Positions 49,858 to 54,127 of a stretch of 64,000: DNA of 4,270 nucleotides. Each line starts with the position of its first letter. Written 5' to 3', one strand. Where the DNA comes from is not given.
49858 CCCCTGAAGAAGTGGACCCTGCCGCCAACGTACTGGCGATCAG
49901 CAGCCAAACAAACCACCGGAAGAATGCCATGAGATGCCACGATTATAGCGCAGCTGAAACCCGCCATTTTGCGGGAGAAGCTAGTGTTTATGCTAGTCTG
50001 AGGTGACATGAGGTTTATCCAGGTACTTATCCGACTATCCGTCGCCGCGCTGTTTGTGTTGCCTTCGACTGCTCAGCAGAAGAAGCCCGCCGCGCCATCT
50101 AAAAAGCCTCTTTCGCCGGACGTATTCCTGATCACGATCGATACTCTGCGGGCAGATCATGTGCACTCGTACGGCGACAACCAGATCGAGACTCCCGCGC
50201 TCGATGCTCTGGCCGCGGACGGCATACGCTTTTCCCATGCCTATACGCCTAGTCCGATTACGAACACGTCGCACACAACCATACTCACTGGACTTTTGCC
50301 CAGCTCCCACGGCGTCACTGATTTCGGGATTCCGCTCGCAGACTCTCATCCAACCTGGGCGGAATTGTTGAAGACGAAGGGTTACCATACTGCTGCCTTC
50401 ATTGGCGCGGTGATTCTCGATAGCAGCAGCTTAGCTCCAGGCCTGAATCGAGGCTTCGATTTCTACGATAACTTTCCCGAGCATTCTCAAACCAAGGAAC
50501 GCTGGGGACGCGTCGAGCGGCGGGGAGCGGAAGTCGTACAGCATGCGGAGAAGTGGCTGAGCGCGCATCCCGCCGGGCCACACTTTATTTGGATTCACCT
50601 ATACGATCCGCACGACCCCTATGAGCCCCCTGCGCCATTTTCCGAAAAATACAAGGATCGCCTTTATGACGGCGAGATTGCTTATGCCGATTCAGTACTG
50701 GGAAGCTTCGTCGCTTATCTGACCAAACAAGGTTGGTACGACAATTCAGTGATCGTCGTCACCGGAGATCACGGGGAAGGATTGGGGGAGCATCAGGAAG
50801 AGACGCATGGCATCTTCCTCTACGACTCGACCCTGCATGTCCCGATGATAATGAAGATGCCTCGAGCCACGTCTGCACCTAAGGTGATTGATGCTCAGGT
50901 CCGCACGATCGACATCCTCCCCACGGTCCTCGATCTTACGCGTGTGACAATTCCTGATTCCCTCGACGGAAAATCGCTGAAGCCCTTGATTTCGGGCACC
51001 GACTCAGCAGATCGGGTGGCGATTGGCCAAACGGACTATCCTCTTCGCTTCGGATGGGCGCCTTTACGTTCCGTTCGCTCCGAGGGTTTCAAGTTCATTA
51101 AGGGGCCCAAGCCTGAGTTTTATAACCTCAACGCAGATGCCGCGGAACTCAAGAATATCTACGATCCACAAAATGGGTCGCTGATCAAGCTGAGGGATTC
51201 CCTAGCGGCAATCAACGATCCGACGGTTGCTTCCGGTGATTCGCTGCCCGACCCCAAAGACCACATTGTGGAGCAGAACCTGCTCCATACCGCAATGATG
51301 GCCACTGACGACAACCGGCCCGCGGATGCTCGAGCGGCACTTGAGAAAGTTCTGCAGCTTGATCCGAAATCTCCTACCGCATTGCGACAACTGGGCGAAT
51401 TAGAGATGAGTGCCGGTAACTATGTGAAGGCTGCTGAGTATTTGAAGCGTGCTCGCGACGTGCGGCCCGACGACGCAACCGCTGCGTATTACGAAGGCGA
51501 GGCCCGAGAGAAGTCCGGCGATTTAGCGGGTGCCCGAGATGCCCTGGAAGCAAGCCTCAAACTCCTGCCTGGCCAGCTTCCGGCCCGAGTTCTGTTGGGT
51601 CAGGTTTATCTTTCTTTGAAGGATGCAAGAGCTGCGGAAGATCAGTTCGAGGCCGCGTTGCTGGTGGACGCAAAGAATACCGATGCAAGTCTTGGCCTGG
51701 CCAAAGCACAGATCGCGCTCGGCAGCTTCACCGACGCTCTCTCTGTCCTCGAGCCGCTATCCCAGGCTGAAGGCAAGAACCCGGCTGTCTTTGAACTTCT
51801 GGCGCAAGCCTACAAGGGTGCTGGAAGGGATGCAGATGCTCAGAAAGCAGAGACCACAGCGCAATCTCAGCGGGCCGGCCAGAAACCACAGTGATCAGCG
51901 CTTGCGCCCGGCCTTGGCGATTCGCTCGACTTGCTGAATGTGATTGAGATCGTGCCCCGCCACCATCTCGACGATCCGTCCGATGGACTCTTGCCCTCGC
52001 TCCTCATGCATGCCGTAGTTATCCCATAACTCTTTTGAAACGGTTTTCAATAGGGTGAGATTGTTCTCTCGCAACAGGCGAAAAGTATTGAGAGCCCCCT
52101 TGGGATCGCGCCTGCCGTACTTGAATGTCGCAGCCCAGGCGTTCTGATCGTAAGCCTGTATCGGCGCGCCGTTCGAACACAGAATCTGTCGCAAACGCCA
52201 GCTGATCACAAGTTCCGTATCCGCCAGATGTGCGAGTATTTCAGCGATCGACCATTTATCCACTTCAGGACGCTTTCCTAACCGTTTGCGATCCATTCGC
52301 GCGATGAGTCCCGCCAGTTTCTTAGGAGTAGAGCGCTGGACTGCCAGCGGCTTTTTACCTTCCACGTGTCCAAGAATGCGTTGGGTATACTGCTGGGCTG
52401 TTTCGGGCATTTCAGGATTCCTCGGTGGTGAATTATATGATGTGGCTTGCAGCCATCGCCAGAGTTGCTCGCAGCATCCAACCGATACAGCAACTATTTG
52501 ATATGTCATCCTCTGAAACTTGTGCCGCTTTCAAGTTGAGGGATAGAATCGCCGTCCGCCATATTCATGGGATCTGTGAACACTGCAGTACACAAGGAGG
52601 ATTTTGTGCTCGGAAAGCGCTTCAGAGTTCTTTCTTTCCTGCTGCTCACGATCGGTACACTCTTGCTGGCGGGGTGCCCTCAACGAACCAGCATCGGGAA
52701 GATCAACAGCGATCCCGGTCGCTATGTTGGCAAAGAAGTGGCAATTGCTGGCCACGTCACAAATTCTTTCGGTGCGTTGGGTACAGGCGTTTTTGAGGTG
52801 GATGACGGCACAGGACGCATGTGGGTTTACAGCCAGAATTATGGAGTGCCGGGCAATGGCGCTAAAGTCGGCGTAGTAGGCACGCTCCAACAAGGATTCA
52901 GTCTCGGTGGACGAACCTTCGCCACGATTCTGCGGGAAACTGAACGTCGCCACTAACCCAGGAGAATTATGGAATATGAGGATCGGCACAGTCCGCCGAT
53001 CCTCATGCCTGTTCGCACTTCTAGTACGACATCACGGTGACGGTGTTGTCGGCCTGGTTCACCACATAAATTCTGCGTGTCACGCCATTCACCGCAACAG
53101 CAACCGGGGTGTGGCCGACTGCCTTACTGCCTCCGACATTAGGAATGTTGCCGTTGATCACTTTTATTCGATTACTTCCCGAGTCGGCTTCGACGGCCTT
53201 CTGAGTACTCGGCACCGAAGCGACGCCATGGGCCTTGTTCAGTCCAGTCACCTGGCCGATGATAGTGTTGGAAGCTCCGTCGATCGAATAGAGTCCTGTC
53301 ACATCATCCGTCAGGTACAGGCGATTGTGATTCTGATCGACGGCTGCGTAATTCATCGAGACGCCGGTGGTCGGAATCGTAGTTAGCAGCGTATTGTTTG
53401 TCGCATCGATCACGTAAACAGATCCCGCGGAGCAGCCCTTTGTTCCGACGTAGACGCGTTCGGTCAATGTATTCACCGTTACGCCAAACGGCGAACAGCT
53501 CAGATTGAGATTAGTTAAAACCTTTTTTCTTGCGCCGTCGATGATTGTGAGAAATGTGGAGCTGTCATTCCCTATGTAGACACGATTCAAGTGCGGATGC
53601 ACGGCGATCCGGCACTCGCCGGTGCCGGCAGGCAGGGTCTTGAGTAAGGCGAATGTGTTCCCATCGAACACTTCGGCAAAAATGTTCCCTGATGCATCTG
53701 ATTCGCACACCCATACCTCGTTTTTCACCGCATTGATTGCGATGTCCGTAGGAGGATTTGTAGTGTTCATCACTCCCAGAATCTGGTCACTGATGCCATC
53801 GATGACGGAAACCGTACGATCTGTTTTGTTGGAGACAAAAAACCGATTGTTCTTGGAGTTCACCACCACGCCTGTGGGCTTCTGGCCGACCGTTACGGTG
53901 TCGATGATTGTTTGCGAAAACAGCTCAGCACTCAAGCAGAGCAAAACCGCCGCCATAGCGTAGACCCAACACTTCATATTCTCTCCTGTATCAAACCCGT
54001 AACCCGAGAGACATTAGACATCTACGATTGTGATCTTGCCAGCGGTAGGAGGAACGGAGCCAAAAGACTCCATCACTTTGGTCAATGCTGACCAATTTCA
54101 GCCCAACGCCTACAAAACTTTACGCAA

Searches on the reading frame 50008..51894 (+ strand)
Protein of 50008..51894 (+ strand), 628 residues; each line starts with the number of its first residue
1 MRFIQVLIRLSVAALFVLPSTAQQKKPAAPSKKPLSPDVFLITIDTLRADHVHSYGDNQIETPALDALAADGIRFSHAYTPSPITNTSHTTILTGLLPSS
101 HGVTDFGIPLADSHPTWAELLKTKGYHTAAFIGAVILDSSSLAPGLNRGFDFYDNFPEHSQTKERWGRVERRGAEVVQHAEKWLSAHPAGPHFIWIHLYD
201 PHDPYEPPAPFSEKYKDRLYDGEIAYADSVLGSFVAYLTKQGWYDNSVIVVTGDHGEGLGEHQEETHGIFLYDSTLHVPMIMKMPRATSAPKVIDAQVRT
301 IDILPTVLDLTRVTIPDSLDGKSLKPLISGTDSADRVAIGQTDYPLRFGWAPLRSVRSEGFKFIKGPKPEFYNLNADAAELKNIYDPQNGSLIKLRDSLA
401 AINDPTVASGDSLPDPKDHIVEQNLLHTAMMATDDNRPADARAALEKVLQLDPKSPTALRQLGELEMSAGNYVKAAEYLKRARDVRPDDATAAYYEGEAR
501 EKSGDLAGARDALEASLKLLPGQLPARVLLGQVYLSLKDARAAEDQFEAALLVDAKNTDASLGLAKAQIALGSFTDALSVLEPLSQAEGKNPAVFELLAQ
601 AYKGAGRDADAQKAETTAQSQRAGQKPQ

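Call 26: search_protein_families(library=pfam, proteins=[window:50008-51894:+], max_evalue=0.0001)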
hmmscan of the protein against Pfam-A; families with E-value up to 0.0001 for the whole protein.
window:50008-51894:+ (628 aa): 17 families
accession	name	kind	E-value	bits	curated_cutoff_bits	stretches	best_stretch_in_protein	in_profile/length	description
PF00884.28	Sulfatase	-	4.8e-50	171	25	1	37-311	1-299/301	Sulfatase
PF14559.12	TPR_19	-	1.1e-22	80.5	25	3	434-492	3-61/68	Tetratricopeptide repeat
PF16347.10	SGSH_C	-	7e-17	62.4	29.3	1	270-390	10-137/154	N-sulphoglucosamine sulphohydrolase, C-terminal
PF13432.12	TPR_16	-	9.1e-16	58.4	32.7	2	462-522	3-63/65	Tetratricopeptide repeat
PF13428.12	TPR_14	-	5.5e-15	54.8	23.5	0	457-494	2-39/44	Tetratricopeptide repeat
PF07719.23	TPR_2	-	6.6e-14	51.3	27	0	457-489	2-34/34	Tetratricopeptide repeat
PF01663.27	Phosphodiest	-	1.7e-13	51.3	23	1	39-258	1-222/342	Type I phosphodiesterase / nucleotide pyrophosphatase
PF13371.12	TPR_9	-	2.6e-10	40.6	35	1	437-493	10-66/73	Tetratricopeptide repeat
PF23914.1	TPR_CcmH_CycH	-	3.9e-10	40.2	42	1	523-614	49-143/158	Cytochrome c-type biogenesis protein H TPR domain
PF00515.34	TPR_1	-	3.2e-09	36.6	27.8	0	458-489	3-34/34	Tetratricopeptide repeat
PF12895.13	ANAPC3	-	1.3e-08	35.4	27.2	0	518-582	17-80/82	Anaphase-promoting complex, cyclosome, subunit 3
PF16918.11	PknG_TPR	-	2.3e-07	30.4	27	1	464-586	102-223/340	Protein kinase G tetratricopeptide repeat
PF13424.12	TPR_12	-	4.2e-07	30.5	30.1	0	457-520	4-75/77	Tetratricopeptide repeat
PF25062.1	ARM_TT21_N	-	7.8e-07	29.5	40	0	492-585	102-195/222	Tetratricopeptide repeat protein 21 N-terminal ARM repeat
PF13181.12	TPR_8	-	5e-06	26.7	25.7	0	526-557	3-34/34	Tetratricopeptide repeat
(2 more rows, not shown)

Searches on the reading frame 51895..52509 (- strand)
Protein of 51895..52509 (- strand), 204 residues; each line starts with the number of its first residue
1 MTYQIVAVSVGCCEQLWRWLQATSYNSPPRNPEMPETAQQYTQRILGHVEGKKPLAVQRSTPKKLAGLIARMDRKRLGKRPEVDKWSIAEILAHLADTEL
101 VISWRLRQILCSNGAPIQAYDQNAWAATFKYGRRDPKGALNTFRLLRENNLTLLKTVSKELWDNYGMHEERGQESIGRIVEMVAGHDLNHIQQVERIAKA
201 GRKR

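Call 27: search_protein_families(library=pfam, proteins=[window:51895-52509:-], max_evalue=0.0001)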
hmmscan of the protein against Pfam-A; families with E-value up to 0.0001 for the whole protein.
window:51895-52509:- (204 aa): 1 family
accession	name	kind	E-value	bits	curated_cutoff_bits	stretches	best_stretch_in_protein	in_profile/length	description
PF12867.12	DinB_2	-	1.8e-16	61.2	24.8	1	61-194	5-128/128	DinB superfamily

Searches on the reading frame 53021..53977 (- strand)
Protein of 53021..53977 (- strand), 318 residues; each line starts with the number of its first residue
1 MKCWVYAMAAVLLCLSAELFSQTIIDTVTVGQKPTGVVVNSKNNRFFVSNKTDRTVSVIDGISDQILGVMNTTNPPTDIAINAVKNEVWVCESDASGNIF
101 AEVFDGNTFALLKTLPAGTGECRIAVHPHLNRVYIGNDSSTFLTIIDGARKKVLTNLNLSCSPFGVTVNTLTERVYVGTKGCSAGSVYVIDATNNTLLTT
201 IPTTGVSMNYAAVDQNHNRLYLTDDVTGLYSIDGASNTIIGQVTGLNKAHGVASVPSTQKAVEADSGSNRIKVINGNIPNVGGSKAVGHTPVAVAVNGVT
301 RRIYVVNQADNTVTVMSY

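Call 27: search_protein_families(library=pfam, proteins=[window:53021-53977:-], max_evalue=0.0001)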
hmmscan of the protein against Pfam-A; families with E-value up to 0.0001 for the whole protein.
window:53021-53977:- (318 aa): 2 families
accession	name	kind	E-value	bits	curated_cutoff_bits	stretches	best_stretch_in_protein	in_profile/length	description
PF01436.27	NHL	-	2.7e-07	30.7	20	0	33-50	3-19/28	NHL repeat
PF21783.3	YNCE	-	4.4e-05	23.4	27.1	0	16-167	182-332/339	YNCE-like beta-propeller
